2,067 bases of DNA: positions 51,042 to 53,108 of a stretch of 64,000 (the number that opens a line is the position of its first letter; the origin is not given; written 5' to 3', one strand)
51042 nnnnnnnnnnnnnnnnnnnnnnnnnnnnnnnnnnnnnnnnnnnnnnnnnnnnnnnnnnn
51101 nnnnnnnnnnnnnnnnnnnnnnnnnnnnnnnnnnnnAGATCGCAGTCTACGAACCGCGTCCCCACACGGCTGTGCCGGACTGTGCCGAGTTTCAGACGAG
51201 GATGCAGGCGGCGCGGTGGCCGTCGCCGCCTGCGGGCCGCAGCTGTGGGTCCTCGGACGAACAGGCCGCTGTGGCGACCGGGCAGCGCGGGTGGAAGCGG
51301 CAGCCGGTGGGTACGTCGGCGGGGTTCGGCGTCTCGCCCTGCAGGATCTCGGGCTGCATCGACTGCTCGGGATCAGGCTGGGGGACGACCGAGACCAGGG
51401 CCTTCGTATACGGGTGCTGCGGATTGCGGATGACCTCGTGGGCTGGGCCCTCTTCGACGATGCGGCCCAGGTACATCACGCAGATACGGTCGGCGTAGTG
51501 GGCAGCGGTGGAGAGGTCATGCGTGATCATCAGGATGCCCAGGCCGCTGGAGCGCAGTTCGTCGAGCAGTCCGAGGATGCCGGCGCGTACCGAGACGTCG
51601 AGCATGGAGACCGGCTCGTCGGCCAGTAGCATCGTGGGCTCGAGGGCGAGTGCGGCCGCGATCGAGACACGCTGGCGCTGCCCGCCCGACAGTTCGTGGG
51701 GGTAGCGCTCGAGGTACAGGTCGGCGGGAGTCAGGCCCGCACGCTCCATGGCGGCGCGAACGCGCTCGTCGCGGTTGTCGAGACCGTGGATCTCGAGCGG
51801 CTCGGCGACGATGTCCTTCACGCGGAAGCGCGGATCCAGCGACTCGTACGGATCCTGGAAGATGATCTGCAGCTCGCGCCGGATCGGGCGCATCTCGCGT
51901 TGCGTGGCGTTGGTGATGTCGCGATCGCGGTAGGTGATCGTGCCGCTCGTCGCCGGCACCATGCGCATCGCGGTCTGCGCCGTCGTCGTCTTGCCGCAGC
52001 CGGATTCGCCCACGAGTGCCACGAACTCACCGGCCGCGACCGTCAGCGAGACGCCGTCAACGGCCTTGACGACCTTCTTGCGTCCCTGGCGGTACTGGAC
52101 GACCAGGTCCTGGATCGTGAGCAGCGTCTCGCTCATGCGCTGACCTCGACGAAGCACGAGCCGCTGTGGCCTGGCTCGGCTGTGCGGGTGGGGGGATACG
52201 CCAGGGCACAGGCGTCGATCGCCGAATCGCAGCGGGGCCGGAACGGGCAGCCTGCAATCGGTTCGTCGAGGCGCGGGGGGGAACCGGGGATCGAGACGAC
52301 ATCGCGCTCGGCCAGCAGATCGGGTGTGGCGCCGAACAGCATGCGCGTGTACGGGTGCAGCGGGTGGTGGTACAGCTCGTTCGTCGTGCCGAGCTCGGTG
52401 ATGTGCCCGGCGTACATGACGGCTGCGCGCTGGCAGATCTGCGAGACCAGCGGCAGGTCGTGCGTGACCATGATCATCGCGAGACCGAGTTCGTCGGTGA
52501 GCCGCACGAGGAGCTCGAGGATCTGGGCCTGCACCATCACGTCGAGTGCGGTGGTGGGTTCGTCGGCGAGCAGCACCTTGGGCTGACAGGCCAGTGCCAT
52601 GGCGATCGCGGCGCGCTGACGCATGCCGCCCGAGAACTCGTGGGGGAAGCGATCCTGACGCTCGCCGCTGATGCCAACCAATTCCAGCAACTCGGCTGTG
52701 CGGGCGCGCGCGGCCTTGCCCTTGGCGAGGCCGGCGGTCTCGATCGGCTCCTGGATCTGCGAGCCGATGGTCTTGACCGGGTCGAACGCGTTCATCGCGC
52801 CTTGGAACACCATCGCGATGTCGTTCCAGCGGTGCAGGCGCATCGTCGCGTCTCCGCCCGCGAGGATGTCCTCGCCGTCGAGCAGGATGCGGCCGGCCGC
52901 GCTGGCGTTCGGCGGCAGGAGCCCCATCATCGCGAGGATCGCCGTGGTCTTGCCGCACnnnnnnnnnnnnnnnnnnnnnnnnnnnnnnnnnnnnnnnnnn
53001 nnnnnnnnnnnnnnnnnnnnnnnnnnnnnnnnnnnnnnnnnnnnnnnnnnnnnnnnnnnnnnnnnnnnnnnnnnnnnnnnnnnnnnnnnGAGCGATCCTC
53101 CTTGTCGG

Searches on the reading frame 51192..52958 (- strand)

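Call 7: search_protein_families(library=pfam, proteins=[window:51192-52958:-], max_evalue=0.001)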
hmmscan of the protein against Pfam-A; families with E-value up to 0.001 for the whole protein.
window:51192-52958:- (588 aa): 4 families
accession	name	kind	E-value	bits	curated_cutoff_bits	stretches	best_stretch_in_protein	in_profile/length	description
PF00005.33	ABC_tran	-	1.5e-32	113.5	25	1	301-450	2-136/137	ABC transporter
PF08352.17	oligo_HPY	-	2.1e-21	76.5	27.1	1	501-566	1-65/65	Oligopeptide/dipeptide transporter, C-terminal region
PF13304.12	AAA_21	-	6.4e-05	23.6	27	0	401-482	220-300/304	AAA domain, putative AbiEii toxin, Type IV TA system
PF13401.12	AAA_22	-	0.00027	21.7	27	1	311-373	6-64/130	AAA domain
